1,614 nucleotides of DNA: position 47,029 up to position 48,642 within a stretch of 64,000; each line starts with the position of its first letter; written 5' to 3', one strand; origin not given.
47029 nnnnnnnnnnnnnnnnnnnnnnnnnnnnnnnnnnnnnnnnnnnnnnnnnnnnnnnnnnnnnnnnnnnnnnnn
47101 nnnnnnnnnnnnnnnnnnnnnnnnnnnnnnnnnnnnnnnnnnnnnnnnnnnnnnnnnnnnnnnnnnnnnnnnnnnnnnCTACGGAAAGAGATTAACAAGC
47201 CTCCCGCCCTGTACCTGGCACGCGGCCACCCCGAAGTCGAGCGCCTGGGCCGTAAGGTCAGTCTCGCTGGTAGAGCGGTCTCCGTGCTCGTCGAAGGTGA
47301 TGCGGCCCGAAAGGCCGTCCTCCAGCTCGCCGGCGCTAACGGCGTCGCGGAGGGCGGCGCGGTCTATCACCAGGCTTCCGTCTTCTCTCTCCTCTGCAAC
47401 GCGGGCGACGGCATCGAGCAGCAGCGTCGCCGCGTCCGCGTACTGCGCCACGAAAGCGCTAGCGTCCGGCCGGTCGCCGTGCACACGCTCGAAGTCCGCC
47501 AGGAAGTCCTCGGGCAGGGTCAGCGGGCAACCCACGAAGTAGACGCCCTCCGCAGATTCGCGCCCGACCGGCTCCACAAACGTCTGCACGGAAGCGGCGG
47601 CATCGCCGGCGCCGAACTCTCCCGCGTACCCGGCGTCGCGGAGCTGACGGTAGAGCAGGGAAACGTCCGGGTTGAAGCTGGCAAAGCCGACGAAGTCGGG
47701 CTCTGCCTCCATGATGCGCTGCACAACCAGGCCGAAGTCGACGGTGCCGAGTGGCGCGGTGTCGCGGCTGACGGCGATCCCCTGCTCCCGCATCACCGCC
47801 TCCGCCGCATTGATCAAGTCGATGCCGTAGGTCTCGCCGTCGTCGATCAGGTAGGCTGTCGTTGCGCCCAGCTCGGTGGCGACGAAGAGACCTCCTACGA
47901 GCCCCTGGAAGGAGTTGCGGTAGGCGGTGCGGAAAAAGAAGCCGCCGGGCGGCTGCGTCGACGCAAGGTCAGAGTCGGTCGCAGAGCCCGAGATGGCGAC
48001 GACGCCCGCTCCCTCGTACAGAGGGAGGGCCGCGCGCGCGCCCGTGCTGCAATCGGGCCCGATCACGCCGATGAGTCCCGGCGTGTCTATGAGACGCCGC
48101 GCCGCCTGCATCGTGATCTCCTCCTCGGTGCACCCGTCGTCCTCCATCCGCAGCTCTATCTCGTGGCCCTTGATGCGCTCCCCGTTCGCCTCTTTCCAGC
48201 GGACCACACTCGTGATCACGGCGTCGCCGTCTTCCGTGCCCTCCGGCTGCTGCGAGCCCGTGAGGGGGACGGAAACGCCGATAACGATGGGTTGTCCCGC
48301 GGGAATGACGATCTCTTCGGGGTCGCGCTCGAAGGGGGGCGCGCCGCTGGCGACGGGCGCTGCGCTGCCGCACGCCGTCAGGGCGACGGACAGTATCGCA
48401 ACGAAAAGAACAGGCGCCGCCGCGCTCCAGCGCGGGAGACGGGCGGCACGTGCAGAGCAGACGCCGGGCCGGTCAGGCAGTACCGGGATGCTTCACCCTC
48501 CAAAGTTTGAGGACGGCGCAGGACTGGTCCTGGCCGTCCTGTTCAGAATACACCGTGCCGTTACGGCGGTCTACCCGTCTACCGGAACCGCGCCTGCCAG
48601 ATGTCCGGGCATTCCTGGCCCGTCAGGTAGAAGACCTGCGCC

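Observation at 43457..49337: LivJ-type binding lipoprotein translationally coupled to an MMPL (RND) exporter, with a glutaminyl cyclase upstream and an MFS transporter downstream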

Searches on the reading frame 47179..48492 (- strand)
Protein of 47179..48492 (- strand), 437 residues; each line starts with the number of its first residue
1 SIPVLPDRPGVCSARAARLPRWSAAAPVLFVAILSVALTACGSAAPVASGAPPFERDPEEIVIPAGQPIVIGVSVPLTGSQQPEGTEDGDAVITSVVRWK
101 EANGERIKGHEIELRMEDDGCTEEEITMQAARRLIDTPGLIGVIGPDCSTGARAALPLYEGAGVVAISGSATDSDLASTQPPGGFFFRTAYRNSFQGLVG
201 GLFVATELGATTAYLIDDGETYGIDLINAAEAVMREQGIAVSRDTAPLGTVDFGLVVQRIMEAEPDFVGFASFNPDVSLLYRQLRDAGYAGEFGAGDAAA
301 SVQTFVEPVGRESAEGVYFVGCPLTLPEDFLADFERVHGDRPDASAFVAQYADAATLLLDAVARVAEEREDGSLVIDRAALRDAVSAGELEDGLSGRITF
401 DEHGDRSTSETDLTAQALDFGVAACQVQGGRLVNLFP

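Call 6: search_protein_families(library=pfam, proteins=[window:47179-48492:-], max_evalue=0.01)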
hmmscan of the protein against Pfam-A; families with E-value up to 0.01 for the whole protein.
window:47179-48492:- (437 aa): 3 families
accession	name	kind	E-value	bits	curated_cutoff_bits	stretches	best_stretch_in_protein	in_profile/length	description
PF13458.12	Peripla_BP_6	-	2e-41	143.2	31.7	1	68-403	1-325/343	Periplasmic binding protein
PF01094.35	ANF_receptor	-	1e-12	48.3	25.4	1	103-246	16-155/353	Receptor family ligand binding region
PF13433.12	Peripla_BP_5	-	6.3e-06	26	27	1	224-369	147-298/363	Periplasmic binding protein domain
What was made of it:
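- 47179..48489 (-): LivJ/LivK-fold (Peripla_BP_6, type I) solute-binding lipoprotein, a 436-codon precursor including the stop at 47181-47179. Pfam PF13458 2e-41 (call 6).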

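Call 7: search_protein_families(library=ncbifam, proteins=[window:47179-48492:-], max_evalue=0.01)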
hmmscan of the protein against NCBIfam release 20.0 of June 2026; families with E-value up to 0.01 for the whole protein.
window:47179-48492:- (437 aa): 2 families
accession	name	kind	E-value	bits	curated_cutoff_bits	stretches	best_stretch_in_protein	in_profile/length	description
NF011933.0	PRK15404.1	subfamily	2.6e-24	86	477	1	68-405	26-349/370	high-affinity branched-chain amino acid ABC transporter substrate-binding protein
TIGR03407.1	urea_ABC_UrtA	exception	0.0016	17.4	492.75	0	236-292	161-219/361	urea ABC transporter substrate-binding protein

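Call 10: find_homologous_proteins(query=window:47179-48387:-)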
Query window:47179-48387:- (402 aa): 442 proteins with E <= 0.001 among 8000 candidates; the best 120 are listed.
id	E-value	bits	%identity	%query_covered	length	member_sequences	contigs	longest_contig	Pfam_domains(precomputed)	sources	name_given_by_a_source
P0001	1.4e-234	796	100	91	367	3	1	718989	PF01094.35,PF13433.13,PF13458.13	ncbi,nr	ncbi:MAG: branched-chain amino acid ABC transporter substrate-binding protein [Dehalococcoidia bacte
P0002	2.1e-167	575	68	100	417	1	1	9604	PF01094.35,PF13433.13,PF13458.13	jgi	jgi:branched-chain amino acid transport system substrate-binding protein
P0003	3.0e-167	575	66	100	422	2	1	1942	PF01094.35,PF13433.13,PF13458.13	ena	-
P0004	4.1e-160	551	63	100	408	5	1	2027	PF01094.35,PF13458.13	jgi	jgi:branched-chain amino acid transport system substrate-binding protein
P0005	1.8e-157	543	62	99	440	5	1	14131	PF01094.35,PF13458.13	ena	-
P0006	4.6e-157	541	63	99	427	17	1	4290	PF01094.35,PF13458.13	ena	-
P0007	1.9e-156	539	64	96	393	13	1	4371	PF01094.35,PF13433.13,PF13458.13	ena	-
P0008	8.2e-156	537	65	96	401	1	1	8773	PF01094.35,PF13433.13,PF13458.13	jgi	jgi:branched-chain amino acid transport system substrate-binding protein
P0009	1.2e-155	537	65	96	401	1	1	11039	PF01094.35,PF13433.13,PF13458.13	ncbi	-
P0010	1.7e-155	536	64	96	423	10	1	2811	PF01094.35,PF13458.13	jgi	jgi:branched-chain amino acid transport system substrate-binding protein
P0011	5.9e-154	531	66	94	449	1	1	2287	PF01094.35,PF13458.13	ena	-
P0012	1.2e-153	530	64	94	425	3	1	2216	PF01094.35,PF13458.13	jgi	jgi:branched-chain amino acid transport system substrate-binding protein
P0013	1.8e-153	529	65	97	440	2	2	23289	PF01094.35,PF13458.13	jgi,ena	-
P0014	5.5e-153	528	61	99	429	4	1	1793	PF01094.35,PF13458.13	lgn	-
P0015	1.1e-152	527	65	94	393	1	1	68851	PF01094.35,PF13458.13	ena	-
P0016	2.5e-152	526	61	99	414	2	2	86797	PF01094.35,PF13458.13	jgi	jgi:branched-chain amino acid transport system substrate-binding protein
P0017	7.7e-152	524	65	94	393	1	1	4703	PF01094.35,PF13458.13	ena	-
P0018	2.8e-151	522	61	100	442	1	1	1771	PF01094.35,PF13458.13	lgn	-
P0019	1.8e-150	520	62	99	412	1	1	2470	PF01094.35,PF13433.13,PF13458.13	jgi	-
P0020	3.9e-150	518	60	99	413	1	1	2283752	PF01094.35,PF13458.13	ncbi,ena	-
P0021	8.3e-150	517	60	99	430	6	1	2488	PF01094.35,PF13458.13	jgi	jgi:branched-chain amino acid transport system substrate-binding protein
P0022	1.2e-149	517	63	94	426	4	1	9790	PF01094.35,PF13458.13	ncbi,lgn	ncbi:MAG: branched-chain amino acid ABC transporter substrate-binding protein [Dehalococcoidia bacte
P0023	3.1e-149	515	60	100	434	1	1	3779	PF01094.35,PF13458.13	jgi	jgi:branched-chain amino acid transport system substrate-binding protein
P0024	3.6e-149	515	60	100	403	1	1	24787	PF01094.35,PF13458.13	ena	-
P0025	4.8e-149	515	61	99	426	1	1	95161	PF01094.35,PF13458.13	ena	-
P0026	1.7e-148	513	61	97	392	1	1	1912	PF01094.35,PF13458.13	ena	-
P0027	6.2e-147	508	60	99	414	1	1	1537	PF01094.35,PF13458.13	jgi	jgi:branched-chain amino acid transport system substrate-binding protein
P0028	9.9e-145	501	59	100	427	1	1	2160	PF01094.35,PF13458.13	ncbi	-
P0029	2.1e-144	500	62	94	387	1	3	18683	PF01094.35,PF13458.13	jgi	jgi:branched-chain amino acid transport system substrate-binding protein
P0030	2.5e-144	499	58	100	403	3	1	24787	PF01094.35,PF13458.13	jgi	jgi:branched-chain amino acid transport system substrate-binding protein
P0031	4.3e-144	499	62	94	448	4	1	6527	PF01094.35,PF13458.13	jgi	jgi:branched-chain amino acid transport system substrate-binding protein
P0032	4.4e-143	495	60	99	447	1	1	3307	PF01094.35,PF13433.13,PF13458.13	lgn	-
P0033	3.7e-141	489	61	94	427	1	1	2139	PF01094.35,PF13458.13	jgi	jgi:branched-chain amino acid transport system substrate-binding protein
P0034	7.0e-141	488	59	100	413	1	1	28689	PF01094.35,PF13458.13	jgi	jgi:branched-chain amino acid transport system substrate-binding protein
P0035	1.7e-140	487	61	94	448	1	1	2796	PF01094.35,PF13458.13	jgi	-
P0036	1.3e-139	484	60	94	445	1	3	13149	PF01094.35,PF13458.13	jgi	jgi:branched-chain amino acid transport system substrate-binding protein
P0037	1.6e-139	483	60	94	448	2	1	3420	PF01094.35,PF13458.13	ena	-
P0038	1.2e-138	481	60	94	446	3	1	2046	PF01094.35,PF13458.13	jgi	-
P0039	1.8e-138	480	60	94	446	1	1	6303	PF01094.35,PF13458.13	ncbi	-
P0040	2.6e-138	480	60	94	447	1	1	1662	PF01094.35,PF13433.13,PF13458.13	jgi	jgi:branched-chain amino acid transport system substrate-binding protein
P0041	3.6e-138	479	61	94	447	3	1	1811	PF01094.35,PF13458.13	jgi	-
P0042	4.6e-138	479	61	94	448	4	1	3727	PF01094.35,PF13458.13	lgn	-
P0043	9.9e-138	478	58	99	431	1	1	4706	PF01094.35,PF13458.13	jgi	jgi:branched-chain amino acid transport system substrate-binding protein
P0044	1.2e-137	477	60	94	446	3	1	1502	PF01094.35,PF13458.13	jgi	-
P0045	1.6e-137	477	60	93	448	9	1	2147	PF01094.35,PF13458.13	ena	-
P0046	2.1e-137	477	60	94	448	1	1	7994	PF01094.35,PF13458.13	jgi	jgi:branched-chain amino acid transport system substrate-binding protein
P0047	7.0e-137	475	59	99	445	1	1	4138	PF01094.35,PF13458.13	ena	-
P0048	9.6e-137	474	57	100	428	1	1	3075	PF01094.35,PF13433.13,PF13458.13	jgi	-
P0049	3.0e-136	473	57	100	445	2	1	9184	PF01094.35,PF13433.13,PF13458.13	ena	-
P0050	4.0e-136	472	58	99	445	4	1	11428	PF01094.35,PF13458.13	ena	-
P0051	5.6e-136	472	60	94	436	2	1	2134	PF01094.35,PF13458.13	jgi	-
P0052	6.3e-136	472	57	99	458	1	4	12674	PF01094.35,PF13458.13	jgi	jgi:branched-chain amino acid transport system substrate-binding protein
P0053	9.1e-136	471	59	95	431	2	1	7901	PF01094.35,PF13458.13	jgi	jgi:ABC-type branched-subunit amino acid transport system substrate-binding protein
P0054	1.3e-135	471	57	99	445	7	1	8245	PF01094.35,PF13433.13,PF13458.13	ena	-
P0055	2.5e-135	470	61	94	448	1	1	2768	PF01094.35,PF13458.13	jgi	-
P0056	3.5e-135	469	59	95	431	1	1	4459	PF01094.35,PF13458.13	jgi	-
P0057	4.2e-135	469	59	94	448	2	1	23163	PF01094.35,PF13458.13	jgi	jgi:branched-chain amino acid transport system substrate-binding protein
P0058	4.4e-135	469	59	95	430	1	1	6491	PF01094.35,PF13433.13,PF13458.13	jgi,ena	-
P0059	4.9e-135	469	59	95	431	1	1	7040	PF01094.35,PF13458.13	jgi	-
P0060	7.6e-135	468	59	94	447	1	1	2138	PF01094.35,PF13458.13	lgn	-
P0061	7.9e-135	468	59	94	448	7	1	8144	PF01094.35,PF13458.13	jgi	-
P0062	8.7e-135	468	59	94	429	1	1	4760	PF01094.35,PF13458.13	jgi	jgi:branched-chain amino acid transport system substrate-binding protein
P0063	1.1e-134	468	56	98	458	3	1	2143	PF01094.35,PF13458.13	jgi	jgi:branched-chain amino acid transport system substrate-binding protein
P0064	2.2e-134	467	57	100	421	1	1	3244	PF01094.35,PF13458.13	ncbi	-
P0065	2.3e-134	467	59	94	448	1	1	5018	PF01094.35,PF13458.13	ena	-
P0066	2.4e-134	466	56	99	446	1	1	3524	PF01094.35,PF13433.13,PF13458.13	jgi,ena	-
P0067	3.5e-134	466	59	95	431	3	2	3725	PF01094.35,PF13458.13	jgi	jgi:branched-chain amino acid transport system substrate-binding protein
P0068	5.8e-134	465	57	99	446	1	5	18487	PF01094.35,PF13458.13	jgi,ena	jgi:branched-chain amino acid transport system substrate-binding protein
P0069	6.6e-134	465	57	99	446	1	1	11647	PF01094.35,PF13458.13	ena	-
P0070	1.2e-133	464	57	99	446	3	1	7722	PF01094.35,PF13458.13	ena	-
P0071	1.4e-133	464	56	99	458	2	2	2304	PF01094.35,PF13433.13,PF13458.13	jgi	jgi:branched-chain amino acid transport system substrate-binding protein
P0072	2.5e-133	463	56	97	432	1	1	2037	PF01094.35,PF13458.13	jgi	-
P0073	3.1e-133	463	59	94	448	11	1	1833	PF01094.35,PF13458.13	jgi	-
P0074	3.4e-133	463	57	95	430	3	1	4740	PF01094.35,PF13433.13,PF13458.13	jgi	jgi:branched-chain amino acid transport system substrate-binding protein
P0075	5.4e-133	462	57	99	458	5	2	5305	PF01094.35,PF13458.13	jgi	jgi:branched-chain amino acid transport system substrate-binding protein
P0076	7.9e-133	461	57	95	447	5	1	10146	PF01094.35,PF13433.13,PF13458.13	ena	-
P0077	4.0e-132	459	58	95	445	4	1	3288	PF01094.35,PF13433.13,PF13458.13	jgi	jgi:branched-chain amino acid transport system substrate-binding protein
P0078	4.5e-132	459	56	99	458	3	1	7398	PF01094.35,PF13458.13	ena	-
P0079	4.9e-132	459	58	94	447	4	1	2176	PF01094.35,PF13458.13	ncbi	-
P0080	9.0e-132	458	59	93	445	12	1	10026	PF01094.35,PF13458.13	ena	-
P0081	1.7e-131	457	58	94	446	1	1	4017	PF01094.35,PF13433.13,PF13458.13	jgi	jgi:branched-chain amino acid transport system substrate-binding protein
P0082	2.0e-131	457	58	95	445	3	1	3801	PF01094.35,PF13433.13,PF13458.13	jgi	jgi:branched-chain amino acid transport system substrate-binding protein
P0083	7.8e-131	455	56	99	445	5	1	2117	PF01094.35,PF13458.13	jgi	-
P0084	1.1e-130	454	57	95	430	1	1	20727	PF01094.35,PF13433.13,PF13458.13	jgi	jgi:branched-chain amino acid transport system substrate-binding protein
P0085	1.7e-130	454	56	100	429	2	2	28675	PF01094.35,PF13458.13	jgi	jgi:branched-chain amino acid transport system substrate-binding protein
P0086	1.7e-130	454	56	94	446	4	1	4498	PF01094.35,PF13458.13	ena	-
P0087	2.4e-130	453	59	94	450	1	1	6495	PF01094.35,PF13458.13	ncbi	-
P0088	2.9e-130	453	57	94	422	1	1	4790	PF01094.35,PF13458.13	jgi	jgi:branched-chain amino acid transport system substrate-binding protein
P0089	4.8e-130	452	58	94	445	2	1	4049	PF01094.35,PF13458.13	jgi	jgi:branched-chain amino acid transport system substrate-binding protein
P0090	7.1e-130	452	57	94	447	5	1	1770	PF01094.35,PF13458.13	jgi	jgi:branched-chain amino acid transport system substrate-binding protein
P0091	1.9e-129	450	56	95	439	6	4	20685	PF01094.35,PF13458.13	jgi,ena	-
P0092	6.8e-129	449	55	96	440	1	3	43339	PF01094.35,PF13458.13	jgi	jgi:branched-chain amino acid transport system substrate-binding protein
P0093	9.5e-129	448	57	99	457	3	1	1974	PF01094.35,PF13433.13,PF13458.13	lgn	-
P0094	1.3e-128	448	56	98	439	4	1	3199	PF01094.35,PF13458.13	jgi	jgi:ABC-type branched-subunit amino acid transport system substrate-binding protein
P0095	1.6e-128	447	55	100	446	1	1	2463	PF01094.35,PF13458.13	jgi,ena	-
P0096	2.1e-128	447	58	94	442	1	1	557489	PF01094.35,PF13458.13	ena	-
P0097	2.8e-128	447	57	94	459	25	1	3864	PF01094.35,PF13458.13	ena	-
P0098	3.0e-128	446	54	100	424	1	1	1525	PF01094.35,PF13458.13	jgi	jgi:branched-chain amino acid transport system substrate-binding protein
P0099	3.5e-128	446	58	96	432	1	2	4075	PF01094.35,PF13433.13,PF13458.13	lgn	-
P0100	4.2e-128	446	57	94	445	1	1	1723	PF01094.35,PF13458.13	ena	-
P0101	6.2e-128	445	56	94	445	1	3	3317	PF01094.35,PF13458.13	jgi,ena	-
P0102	6.9e-128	445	58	91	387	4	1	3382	PF01094.35,PF13458.13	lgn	-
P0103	6.9e-128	445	57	91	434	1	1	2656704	PF01094.35,PF13458.13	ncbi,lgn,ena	-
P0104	8.6e-128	445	64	82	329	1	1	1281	PF01094.35,PF13458.13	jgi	jgi:branched-chain amino acid transport system substrate-binding protein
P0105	1.9e-127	444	57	94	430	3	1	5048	PF01094.35,PF13458.13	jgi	jgi:branched-chain amino acid transport system substrate-binding protein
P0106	3.1e-127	443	56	94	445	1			PF01094.35,PF13458.13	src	-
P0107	4.7e-127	442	55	100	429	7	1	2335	PF01094.35,PF13458.13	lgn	-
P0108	9.9e-127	441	55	95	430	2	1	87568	PF01094.35,PF13433.13,PF13458.13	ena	-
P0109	1.5e-126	441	59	93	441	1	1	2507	PF01094.35,PF13458.13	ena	-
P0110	1.7e-126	441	57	94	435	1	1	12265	PF01094.35,PF13458.13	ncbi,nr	ncbi:MAG TPA: branched-chain amino acid ABC transporter substrate-binding protein [Dehalococcoidia b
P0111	1.8e-126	441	57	93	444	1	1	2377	PF01094.35,PF13458.13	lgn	-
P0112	3.8e-126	439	56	94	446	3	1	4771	PF01094.35,PF13458.13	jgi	-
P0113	5.4e-126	439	58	96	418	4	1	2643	PF01094.35,PF13433.13,PF13458.13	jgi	jgi:branched-chain amino acid transport system substrate-binding protein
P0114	5.7e-126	439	55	100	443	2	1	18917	PF01094.35,PF13433.13,PF13458.13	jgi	jgi:branched-chain amino acid transport system substrate-binding protein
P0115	7.1e-126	439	54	99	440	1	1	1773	PF01094.35,PF13458.13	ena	-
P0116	7.6e-126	438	56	94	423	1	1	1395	PF01094.35,PF13458.13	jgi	jgi:branched-chain amino acid transport system substrate-binding protein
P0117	1.4e-125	438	57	94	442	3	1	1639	PF01094.35,PF13458.13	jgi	jgi:branched-chain amino acid transport system substrate-binding protein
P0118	2.2e-125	437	56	96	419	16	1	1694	PF01094.35,PF13433.13,PF13458.13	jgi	jgi:branched-chain amino acid transport system substrate-binding protein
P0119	2.5e-125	437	56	96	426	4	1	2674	PF01094.35,PF13433.13,PF13458.13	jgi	jgi:branched-chain amino acid transport system substrate-binding protein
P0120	3.4e-125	436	56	95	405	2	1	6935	PF01094.35,PF13458.13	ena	-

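Call 12: find_encoding_contigs(protein=P0020, flank=8000, max_places=2)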
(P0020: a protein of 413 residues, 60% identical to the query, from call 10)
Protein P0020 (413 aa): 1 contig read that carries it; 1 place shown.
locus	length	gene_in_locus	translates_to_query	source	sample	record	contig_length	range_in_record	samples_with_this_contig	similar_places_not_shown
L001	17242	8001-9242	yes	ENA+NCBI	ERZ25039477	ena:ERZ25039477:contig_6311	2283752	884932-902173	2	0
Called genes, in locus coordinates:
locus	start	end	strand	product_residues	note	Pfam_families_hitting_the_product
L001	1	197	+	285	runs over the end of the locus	PF13367:PrsW-protease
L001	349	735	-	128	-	-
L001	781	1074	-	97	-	PF00076:RRM_1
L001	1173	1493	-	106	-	PF13451:zf_Tbcl, PF23477:zf_Tbcl_2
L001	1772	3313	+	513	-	PF00135:COesterase, PF20434:BD-FAE, PF07859:Abhydrolase_3 (weak)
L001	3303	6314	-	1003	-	PF00989:PAS, PF13188:PAS_8, PF08448:PAS_4, PF13426:PAS_9, PF08447:PAS_3, PF08448:PAS_4, PF00989:PAS, PF08448:PAS_4, +5 more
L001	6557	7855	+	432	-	PF13458:Peripla_BP_6, PF01094:ANF_receptor (weak)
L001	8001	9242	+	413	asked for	PF13458:Peripla_BP_6, PF01094:ANF_receptor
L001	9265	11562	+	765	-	PF03176:MMPL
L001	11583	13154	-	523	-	PF06609:TRI12, PF00083:Sugar_tr, PF07690:MFS_1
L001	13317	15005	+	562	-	PF01590:GAF (weak), PF13492:GAF_3 (faint), PF07730:HisKA_3, PF13581:HATPase_c_2 (faint), PF02518:HATPase_c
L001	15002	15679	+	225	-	PF00072:Response_reg, PF00196:GerE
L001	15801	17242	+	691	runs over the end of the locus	PF00456:Transketolase_N, PF02779:Transket_pyr, PF02780:Transketolase_C, PF22613:Transketolase_C_1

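Call 13: find_encoding_contigs(protein=P0103, flank=8000, max_places=2)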
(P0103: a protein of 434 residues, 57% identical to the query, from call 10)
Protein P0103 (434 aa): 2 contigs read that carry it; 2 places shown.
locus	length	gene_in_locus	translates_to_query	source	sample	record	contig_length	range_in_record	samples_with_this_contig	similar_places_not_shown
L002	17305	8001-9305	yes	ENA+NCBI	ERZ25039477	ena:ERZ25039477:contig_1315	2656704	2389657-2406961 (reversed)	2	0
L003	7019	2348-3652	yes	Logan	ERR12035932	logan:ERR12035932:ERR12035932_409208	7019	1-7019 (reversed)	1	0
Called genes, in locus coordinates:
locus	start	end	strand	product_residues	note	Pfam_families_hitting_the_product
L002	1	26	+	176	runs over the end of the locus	PF03551:PadR, PF10400:Vir_act_alpha_C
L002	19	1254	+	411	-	PF02771:Acyl-CoA_dh_N, PF02770:Acyl-CoA_dh_M, PF00441:Acyl-CoA_dh_1, PF22924:ACOX_C_alpha1 (faint), PF08028:Acyl-CoA_dh_2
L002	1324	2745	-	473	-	PF01565:FAD_binding_4, PF08031:BBE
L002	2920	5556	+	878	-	PF00196:GerE, PF04545:Sigma70_r4 (weak), PF26550:Tricorn_2nd (weak), PF26549:Tricorn_N (weak), PF26550:Tricorn_2nd (weak), PF23381:Beta-prop_IFT122_1st (weak), PF26550:Tricorn_2nd, PF26549:Tricorn_N (weak), +11 more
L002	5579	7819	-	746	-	PF03176:MMPL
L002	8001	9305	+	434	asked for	PF13458:Peripla_BP_6, PF01094:ANF_receptor (weak)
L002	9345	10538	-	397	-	PF13462:Thioredoxin_4, PF01323:DSBA, PF13098:Thioredoxin_2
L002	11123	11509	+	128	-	-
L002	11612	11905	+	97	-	-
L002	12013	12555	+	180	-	PF03640:Lipoprotein_15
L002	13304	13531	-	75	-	PF12728:HTH_17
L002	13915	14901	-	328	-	PF00589:Phage_integrase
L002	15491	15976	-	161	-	PF01047:MarR, PF12802:MarR_2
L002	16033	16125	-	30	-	-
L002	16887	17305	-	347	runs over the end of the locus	PF12087:DUF3564 (faint)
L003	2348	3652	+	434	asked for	PF13458:Peripla_BP_6, PF01094:ANF_receptor (weak)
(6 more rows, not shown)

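Call 14: find_encoding_contigs(protein=P0025, flank=8000, max_places=2)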
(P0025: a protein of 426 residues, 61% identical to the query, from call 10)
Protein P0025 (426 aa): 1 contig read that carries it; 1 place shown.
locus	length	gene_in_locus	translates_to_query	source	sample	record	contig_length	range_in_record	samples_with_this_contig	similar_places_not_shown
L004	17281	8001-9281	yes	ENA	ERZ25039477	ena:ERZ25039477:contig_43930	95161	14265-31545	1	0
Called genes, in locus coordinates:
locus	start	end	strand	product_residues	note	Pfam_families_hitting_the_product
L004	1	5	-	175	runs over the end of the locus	-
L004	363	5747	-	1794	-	PF13426:PAS_9, PF00989:PAS, PF08448:PAS_4, PF13426:PAS_9, PF08447:PAS_3, PF08448:PAS_4, PF00989:PAS, PF08448:PAS_4, +14 more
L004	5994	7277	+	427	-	PF13458:Peripla_BP_6, PF01094:ANF_receptor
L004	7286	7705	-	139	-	PF01741:MscL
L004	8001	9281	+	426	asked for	PF13458:Peripla_BP_6, PF01094:ANF_receptor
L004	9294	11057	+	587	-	PF03176:MMPL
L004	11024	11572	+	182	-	PF03176:MMPL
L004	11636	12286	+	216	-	PF23023:Anti-Pycsar_Apyc1 (weak), PF00753:Lactamase_B, PF12706:Lactamase_B_2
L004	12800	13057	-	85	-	-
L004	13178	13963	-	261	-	PF00083:Sugar_tr, PF06609:TRI12, PF07690:MFS_1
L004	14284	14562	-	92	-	PF12802:MarR_2, PF01047:MarR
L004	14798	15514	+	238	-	-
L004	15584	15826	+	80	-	-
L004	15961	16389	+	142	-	-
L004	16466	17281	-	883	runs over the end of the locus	-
